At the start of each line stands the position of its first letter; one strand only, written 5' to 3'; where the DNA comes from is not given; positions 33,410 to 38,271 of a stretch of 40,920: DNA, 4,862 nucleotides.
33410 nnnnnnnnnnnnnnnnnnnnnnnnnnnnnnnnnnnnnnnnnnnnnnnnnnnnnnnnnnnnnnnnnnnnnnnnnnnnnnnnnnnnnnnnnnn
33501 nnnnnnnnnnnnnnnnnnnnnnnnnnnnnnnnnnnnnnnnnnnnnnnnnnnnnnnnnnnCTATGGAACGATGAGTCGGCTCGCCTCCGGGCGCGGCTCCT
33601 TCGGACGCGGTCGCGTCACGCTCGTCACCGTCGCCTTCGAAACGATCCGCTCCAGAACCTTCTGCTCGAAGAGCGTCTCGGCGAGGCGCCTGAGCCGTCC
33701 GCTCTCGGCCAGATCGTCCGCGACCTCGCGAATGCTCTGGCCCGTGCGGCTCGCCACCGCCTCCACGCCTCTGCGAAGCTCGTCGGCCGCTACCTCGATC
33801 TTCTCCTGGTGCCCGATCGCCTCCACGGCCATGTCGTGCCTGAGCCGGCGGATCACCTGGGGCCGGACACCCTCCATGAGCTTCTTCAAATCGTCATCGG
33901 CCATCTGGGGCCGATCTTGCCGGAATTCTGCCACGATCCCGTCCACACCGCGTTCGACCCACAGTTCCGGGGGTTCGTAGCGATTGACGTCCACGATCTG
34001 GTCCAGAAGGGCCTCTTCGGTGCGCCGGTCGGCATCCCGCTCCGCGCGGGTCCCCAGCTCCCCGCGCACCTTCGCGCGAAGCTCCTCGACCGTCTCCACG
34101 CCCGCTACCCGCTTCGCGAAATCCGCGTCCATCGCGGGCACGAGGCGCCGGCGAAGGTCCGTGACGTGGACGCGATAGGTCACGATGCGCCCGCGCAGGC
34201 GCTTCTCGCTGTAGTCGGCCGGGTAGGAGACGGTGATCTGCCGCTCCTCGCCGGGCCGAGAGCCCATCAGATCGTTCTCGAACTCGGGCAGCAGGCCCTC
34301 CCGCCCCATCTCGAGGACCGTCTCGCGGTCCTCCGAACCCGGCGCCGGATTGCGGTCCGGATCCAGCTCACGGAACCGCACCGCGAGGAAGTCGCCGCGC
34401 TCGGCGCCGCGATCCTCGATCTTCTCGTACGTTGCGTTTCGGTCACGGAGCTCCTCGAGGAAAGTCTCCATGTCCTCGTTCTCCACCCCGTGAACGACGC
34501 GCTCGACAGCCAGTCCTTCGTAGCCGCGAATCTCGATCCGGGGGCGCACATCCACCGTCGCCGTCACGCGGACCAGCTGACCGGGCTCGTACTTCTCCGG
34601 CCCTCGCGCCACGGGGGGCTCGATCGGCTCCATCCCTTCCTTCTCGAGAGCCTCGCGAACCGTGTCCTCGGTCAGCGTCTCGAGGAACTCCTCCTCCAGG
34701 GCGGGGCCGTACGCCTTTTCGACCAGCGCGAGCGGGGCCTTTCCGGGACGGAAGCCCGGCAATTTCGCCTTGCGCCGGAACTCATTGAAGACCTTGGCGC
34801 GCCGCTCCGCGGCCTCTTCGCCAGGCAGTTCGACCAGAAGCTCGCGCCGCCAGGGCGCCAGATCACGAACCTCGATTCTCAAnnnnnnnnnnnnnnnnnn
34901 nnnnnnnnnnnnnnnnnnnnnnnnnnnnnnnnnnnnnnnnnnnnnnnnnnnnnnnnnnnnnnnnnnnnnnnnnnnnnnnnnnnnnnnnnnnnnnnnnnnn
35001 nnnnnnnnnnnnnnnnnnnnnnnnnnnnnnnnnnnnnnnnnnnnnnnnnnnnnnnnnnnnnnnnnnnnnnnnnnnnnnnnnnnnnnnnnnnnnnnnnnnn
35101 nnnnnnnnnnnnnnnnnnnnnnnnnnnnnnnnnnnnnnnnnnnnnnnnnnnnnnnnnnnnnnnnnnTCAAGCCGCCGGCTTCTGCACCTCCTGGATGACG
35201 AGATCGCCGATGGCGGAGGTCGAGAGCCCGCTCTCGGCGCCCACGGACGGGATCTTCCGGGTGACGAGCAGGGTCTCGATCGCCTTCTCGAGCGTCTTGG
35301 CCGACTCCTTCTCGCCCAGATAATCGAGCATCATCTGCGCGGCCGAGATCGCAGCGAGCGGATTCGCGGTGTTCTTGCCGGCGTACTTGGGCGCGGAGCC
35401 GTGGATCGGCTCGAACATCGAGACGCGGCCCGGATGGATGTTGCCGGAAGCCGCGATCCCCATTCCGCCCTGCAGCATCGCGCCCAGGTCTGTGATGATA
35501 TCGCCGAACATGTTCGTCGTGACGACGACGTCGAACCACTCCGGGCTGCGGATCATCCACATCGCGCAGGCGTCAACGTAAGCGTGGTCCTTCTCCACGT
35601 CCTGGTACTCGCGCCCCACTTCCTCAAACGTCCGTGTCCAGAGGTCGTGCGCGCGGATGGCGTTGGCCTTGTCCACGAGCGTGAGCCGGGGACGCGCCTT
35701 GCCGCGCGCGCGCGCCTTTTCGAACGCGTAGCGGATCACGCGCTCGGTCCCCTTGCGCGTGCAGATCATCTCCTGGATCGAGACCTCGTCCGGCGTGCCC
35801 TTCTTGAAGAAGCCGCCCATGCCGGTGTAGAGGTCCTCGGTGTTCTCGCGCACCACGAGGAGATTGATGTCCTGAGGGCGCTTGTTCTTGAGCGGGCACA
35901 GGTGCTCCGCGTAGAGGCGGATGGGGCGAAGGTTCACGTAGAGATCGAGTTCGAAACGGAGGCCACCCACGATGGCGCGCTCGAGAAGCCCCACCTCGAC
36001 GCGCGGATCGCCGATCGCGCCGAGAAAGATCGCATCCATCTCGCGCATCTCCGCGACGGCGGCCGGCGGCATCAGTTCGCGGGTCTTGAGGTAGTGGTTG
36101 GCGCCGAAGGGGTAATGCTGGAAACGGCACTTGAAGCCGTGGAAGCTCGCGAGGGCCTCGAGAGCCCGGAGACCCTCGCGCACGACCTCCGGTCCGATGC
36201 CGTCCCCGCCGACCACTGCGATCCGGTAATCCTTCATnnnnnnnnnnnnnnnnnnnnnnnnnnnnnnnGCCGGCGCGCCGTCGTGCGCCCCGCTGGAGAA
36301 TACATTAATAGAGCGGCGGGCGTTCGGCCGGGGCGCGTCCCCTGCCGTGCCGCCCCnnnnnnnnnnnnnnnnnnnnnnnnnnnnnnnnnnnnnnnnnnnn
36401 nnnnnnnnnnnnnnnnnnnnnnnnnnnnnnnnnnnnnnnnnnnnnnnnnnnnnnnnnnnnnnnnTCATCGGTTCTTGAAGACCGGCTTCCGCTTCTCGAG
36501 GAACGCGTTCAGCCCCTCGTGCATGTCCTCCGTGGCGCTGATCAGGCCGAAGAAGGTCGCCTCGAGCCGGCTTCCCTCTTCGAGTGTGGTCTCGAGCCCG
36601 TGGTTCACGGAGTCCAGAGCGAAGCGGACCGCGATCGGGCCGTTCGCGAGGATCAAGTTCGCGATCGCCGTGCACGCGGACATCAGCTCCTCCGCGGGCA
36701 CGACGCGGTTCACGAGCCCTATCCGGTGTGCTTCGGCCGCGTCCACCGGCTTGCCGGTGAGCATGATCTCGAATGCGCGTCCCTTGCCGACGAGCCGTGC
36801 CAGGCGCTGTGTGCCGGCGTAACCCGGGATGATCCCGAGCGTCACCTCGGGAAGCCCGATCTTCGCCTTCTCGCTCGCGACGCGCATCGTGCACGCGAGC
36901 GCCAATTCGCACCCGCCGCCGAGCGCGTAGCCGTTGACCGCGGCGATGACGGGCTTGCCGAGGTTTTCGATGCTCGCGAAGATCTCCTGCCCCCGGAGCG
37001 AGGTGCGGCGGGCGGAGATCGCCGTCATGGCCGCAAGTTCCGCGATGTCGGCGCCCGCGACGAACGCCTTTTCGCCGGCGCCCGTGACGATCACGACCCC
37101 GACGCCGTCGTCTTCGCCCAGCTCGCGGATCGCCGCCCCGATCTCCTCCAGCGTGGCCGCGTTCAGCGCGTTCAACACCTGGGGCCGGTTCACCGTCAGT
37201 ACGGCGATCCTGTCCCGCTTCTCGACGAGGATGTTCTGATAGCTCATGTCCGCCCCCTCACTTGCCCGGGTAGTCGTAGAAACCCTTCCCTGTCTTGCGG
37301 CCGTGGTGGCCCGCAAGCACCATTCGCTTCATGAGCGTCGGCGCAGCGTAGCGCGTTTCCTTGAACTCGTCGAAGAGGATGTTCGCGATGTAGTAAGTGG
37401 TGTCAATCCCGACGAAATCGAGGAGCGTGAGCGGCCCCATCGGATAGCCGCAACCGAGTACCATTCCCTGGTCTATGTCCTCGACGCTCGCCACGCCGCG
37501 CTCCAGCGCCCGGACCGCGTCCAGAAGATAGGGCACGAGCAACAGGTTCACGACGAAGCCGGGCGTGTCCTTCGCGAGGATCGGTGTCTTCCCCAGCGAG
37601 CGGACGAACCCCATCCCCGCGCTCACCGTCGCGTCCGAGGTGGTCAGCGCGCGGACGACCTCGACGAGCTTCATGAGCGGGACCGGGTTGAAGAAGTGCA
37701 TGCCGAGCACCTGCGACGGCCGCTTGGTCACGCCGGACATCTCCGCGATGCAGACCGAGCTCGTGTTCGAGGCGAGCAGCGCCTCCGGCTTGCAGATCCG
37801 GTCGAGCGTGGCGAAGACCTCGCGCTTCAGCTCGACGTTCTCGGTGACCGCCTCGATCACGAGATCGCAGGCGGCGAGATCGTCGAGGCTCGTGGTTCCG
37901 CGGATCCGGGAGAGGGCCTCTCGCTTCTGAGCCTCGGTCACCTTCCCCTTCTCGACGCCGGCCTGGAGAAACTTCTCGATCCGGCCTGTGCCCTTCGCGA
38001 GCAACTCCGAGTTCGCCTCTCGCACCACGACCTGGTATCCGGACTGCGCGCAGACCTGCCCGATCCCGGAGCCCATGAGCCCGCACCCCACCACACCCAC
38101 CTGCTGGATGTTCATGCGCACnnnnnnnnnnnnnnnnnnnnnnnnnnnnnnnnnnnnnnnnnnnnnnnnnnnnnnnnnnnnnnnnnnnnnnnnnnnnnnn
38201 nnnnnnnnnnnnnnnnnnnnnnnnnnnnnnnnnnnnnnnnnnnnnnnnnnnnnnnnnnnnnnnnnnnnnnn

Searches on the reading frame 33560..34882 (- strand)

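Call 14: search_protein_families(library=pfam, proteins=[window:33560-34882:-], max_evalue=0.00001)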
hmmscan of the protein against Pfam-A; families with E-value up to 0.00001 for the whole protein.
window:33560-34882:- (440 aa): 2 families
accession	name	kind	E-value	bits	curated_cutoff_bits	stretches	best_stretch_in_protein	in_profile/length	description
PF05697.18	Trigger_N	-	2.4e-32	112.7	22.2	1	1-145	1-144/144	Bacterial trigger factor protein (TF)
PF05698.19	Trigger_C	-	1.6e-19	70.9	22.7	1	264-414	1-161/162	Bacterial trigger factor protein (TF) C-terminus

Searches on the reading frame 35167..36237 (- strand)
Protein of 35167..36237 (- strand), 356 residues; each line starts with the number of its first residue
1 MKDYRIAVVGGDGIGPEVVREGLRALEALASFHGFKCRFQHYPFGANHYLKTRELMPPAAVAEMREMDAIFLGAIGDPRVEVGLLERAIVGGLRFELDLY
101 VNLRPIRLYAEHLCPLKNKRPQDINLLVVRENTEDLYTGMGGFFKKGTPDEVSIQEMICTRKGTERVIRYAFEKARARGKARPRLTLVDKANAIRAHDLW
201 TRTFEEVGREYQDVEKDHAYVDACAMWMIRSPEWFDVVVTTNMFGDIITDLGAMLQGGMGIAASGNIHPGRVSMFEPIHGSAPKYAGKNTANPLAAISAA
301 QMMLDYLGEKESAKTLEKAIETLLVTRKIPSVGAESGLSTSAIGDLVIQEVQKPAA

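Call 14: search_protein_families(library=pfam, proteins=[window:35167-36237:-], max_evalue=0.00001)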
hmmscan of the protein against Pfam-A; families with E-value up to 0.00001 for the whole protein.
window:35167-36237:- (356 aa): 1 family
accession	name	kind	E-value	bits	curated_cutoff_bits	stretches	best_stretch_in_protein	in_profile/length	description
PF00180.25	Iso_dh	-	1.4e-93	314.3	27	1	6-346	2-347/348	Isocitrate/isopropylmalate dehydrogenase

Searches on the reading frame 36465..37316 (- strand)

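Call 59: search_protein_families(library=pfam, proteins=[window:36465-37316:-], max_evalue=0.0001)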
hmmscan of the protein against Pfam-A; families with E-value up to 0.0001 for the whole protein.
window:36465-37316:- (283 aa): 2 families
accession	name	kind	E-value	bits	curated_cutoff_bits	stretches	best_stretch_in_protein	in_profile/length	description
PF00378.25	ECH_1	-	7.3e-71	238.9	27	1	33-282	2-250/251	Enoyl-CoA hydratase/isomerase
PF16113.10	ECH_2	-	5e-40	138.4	27.2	1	38-219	2-185/335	Enoyl-CoA hydratase/isomerase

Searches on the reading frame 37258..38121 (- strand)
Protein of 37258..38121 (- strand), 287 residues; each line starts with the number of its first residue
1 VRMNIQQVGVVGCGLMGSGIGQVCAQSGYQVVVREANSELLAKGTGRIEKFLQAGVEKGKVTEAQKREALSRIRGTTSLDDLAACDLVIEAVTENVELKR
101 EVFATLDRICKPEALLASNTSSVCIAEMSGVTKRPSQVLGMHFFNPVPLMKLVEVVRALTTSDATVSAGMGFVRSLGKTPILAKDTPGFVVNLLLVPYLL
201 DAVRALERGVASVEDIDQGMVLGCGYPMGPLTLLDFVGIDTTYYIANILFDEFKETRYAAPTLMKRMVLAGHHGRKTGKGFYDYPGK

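Call 59: search_protein_families(library=pfam, proteins=[window:37258-38121:-], max_evalue=0.0001)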
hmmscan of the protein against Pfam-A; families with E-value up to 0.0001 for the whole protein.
window:37258-38121:- (287 aa): 2 families
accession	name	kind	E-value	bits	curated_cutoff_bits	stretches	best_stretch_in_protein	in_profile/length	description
PF02737.24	3HCDH_N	-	7.6e-66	221.9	22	1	7-186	1-180/180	3-hydroxyacyl-CoA dehydrogenase, NAD binding domain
PF00725.27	3HCDH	-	6.2e-34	116.8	22.1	1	188-284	1-97/97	3-hydroxyacyl-CoA dehydrogenase, C-terminal domain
